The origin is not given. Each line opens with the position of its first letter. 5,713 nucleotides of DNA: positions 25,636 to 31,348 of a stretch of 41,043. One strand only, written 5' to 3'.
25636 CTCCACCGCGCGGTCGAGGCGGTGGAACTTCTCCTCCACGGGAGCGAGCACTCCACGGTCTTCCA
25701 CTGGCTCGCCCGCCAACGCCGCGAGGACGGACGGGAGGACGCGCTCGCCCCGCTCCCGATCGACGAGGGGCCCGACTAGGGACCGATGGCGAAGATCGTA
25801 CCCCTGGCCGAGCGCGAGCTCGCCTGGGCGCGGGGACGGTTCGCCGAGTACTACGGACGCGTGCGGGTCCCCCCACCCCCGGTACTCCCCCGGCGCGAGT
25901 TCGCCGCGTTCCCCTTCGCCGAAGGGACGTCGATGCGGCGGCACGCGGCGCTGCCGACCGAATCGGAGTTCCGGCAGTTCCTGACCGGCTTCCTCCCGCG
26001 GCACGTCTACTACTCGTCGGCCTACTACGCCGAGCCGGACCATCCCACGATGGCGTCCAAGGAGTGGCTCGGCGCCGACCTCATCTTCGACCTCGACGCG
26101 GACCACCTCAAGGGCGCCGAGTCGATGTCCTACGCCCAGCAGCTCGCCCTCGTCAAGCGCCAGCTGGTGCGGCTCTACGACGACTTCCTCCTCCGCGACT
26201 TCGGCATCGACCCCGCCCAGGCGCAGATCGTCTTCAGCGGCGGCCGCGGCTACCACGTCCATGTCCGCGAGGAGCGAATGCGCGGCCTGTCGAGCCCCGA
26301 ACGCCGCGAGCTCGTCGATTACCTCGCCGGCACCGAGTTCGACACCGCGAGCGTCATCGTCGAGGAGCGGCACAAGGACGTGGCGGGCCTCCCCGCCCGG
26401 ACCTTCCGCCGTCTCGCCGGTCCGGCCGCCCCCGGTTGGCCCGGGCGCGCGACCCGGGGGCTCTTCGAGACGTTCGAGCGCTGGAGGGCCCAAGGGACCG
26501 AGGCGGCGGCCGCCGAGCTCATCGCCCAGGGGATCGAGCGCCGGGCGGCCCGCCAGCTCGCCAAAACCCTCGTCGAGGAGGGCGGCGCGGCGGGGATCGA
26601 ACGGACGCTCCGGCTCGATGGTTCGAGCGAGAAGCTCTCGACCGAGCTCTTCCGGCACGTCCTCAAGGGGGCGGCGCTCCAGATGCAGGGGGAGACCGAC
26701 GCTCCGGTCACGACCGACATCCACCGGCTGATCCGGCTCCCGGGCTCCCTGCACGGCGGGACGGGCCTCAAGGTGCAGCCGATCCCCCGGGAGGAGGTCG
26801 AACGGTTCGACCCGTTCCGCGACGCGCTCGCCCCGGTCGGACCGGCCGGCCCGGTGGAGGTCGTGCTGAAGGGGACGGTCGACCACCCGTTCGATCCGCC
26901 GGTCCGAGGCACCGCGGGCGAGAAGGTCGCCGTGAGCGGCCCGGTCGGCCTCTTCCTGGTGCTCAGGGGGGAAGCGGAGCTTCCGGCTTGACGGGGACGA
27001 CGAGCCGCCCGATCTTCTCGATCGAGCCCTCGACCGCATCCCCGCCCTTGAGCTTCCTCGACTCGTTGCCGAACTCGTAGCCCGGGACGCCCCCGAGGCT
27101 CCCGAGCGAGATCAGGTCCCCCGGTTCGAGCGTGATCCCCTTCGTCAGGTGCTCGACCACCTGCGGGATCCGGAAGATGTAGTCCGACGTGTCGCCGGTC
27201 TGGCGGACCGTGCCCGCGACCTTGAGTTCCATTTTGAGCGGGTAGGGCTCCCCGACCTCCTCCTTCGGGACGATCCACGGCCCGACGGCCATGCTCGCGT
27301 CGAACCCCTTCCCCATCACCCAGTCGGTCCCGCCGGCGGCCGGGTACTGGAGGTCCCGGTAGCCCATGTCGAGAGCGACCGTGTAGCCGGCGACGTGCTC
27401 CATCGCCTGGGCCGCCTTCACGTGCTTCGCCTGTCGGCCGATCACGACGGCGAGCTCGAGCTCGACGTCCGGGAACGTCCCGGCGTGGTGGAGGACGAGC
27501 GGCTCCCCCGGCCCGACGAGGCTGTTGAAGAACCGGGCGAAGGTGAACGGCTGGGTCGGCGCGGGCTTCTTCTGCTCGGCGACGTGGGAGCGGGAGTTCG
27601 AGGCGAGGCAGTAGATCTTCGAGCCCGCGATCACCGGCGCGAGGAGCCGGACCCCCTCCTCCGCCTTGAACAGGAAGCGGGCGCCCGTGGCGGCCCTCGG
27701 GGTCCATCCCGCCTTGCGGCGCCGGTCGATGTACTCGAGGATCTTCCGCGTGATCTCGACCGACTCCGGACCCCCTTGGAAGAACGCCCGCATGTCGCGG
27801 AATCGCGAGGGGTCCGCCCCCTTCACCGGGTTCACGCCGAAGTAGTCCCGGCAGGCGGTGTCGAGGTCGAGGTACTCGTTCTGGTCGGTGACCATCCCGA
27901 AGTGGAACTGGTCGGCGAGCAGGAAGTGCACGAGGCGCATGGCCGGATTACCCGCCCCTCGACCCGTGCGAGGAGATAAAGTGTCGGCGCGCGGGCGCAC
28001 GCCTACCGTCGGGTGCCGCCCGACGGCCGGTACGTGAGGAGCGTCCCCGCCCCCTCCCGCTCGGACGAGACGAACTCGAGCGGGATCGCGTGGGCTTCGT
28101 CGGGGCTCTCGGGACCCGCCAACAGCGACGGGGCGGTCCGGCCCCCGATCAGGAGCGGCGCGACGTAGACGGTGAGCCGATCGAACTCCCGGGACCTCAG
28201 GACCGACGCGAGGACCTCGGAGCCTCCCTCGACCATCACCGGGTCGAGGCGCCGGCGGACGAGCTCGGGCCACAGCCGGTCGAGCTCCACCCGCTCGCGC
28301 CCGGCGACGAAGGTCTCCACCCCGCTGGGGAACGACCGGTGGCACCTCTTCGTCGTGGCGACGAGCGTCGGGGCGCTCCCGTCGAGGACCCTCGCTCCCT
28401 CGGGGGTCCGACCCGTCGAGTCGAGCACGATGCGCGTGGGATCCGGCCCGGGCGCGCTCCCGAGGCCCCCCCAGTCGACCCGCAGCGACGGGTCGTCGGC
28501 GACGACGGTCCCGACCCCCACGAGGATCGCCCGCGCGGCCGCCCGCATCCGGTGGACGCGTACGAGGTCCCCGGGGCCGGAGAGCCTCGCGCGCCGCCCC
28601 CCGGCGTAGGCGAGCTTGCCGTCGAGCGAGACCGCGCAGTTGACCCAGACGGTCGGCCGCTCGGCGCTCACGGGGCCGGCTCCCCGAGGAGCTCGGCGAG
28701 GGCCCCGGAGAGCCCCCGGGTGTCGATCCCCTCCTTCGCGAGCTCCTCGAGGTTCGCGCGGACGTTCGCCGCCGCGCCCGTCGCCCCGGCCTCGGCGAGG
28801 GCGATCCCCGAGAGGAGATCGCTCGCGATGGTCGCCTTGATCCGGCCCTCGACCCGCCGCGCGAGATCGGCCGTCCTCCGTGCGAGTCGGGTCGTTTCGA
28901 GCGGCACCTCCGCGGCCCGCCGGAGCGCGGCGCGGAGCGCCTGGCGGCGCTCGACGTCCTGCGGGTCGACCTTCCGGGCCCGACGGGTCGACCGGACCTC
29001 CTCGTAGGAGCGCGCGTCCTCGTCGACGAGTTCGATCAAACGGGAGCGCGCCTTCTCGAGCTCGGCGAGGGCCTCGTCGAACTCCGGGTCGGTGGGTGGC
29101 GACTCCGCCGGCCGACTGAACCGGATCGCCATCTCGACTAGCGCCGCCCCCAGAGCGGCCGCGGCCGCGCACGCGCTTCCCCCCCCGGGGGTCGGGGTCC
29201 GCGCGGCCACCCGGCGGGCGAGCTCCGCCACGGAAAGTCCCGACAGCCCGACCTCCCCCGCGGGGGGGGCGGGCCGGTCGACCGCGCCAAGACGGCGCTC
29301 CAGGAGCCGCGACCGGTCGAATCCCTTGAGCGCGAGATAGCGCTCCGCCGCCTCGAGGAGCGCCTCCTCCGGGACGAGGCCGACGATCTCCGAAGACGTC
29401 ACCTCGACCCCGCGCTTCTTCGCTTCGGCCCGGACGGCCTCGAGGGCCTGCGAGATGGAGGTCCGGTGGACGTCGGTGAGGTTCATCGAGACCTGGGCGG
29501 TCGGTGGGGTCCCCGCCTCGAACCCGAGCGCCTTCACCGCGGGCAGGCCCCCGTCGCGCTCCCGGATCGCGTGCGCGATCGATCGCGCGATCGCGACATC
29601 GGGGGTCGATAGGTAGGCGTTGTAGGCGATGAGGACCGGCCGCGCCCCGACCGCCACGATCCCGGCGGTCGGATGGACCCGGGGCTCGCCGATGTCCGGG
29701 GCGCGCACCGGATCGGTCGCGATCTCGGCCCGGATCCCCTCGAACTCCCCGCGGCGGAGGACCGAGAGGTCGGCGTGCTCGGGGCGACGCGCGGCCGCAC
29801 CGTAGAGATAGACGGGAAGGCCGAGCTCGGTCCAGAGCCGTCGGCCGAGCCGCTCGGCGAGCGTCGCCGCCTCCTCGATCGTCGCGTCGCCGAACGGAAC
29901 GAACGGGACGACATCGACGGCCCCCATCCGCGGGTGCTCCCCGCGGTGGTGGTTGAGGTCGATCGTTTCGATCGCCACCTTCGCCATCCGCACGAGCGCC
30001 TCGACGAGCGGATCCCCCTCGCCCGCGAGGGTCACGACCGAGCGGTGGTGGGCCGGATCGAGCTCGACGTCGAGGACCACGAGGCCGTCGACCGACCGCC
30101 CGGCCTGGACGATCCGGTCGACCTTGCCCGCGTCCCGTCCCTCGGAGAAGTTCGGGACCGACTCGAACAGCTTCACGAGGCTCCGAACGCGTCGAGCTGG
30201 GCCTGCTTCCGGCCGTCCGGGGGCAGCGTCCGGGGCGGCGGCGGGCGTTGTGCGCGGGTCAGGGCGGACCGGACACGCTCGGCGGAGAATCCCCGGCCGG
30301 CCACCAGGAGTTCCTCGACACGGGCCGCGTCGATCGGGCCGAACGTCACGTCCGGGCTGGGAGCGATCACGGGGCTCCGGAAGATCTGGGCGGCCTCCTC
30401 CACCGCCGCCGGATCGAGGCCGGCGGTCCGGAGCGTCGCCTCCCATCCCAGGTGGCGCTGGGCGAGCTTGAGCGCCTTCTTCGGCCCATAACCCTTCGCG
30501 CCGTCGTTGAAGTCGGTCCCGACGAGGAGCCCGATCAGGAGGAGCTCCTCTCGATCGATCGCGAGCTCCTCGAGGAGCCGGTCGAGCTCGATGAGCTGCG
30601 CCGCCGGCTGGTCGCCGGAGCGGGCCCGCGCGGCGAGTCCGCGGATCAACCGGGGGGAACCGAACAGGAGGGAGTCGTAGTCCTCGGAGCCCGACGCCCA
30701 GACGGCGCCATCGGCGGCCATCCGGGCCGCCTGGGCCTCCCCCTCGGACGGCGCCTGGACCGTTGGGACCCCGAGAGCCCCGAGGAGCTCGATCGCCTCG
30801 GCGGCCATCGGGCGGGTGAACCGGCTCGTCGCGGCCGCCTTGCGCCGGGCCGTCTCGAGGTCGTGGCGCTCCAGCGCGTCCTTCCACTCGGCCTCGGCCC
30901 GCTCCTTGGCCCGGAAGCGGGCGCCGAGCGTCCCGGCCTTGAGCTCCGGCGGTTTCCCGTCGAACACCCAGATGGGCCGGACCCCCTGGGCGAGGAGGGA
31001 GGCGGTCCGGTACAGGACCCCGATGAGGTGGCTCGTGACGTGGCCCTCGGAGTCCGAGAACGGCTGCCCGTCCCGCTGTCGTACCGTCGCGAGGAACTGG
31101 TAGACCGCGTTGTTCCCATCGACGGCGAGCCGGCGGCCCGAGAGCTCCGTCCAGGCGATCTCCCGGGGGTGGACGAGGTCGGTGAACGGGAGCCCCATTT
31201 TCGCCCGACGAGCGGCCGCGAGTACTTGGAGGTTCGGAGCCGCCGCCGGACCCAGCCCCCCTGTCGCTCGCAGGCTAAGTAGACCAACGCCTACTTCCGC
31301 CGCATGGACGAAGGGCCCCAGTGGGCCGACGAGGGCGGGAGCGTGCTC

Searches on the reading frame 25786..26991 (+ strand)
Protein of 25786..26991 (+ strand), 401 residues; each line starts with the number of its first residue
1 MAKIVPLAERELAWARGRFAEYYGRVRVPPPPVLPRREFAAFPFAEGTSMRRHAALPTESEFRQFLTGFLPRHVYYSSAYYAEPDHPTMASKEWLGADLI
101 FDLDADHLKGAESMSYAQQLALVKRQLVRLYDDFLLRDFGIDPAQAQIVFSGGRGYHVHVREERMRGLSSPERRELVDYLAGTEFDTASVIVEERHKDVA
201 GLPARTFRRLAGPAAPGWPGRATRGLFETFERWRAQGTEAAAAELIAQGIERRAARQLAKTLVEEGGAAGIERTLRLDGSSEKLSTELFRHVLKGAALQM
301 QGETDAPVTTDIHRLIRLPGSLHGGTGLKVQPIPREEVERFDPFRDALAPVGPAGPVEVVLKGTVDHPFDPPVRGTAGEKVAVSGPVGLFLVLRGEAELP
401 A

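Call 14: search_protein_families(library=pfam, proteins=[window:25786-26991:+], max_evalue=0.001)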
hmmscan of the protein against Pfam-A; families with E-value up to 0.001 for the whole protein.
window:25786-26991:+ (401 aa): 1 family
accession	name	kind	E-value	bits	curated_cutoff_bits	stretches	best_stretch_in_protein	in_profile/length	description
PF01896.25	DNA_primase_S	-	1.1e-20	75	26.8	1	101-330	1-157/163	DNA primase small subunit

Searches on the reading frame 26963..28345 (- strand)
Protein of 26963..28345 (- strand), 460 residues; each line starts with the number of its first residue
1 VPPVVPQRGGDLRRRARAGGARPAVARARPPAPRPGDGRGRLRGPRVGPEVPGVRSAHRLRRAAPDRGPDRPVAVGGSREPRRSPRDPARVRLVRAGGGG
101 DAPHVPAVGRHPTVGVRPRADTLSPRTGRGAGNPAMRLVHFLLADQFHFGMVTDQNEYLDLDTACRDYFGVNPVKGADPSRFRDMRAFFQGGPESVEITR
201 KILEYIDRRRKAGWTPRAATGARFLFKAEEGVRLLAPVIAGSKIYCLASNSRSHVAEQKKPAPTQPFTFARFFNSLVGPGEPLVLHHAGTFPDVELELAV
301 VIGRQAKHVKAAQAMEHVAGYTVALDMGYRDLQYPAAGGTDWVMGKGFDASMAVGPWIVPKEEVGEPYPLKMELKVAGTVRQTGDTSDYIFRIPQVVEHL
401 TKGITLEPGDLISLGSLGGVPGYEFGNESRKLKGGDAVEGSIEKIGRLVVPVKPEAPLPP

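Call 14: search_protein_families(library=pfam, proteins=[window:26963-28345:-], max_evalue=0.001)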
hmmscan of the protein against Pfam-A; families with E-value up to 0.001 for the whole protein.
window:26963-28345:- (460 aa): 1 family
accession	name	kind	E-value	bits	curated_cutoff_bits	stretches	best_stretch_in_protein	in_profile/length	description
PF01557.24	FAA_hydrolase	-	3.6e-57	193.9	23.9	1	243-452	1-213/214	Fumarylacetoacetate (FAA) hydrolase C-terminal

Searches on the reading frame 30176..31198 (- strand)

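Call 14: search_protein_families(library=pfam, proteins=[window:30176-31198:-], max_evalue=0.001)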
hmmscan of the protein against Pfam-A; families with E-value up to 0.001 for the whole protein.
window:30176-31198:- (341 aa): 2 families
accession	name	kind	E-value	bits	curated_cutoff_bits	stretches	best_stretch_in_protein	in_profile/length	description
PF00867.23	XPG_I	-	1.3e-22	80.4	24.9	1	143-229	1-89/89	XPG I-region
PF00752.23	XPG_N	-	3.3e-18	66.5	22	1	12-98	17-98/101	XPG N-terminal domain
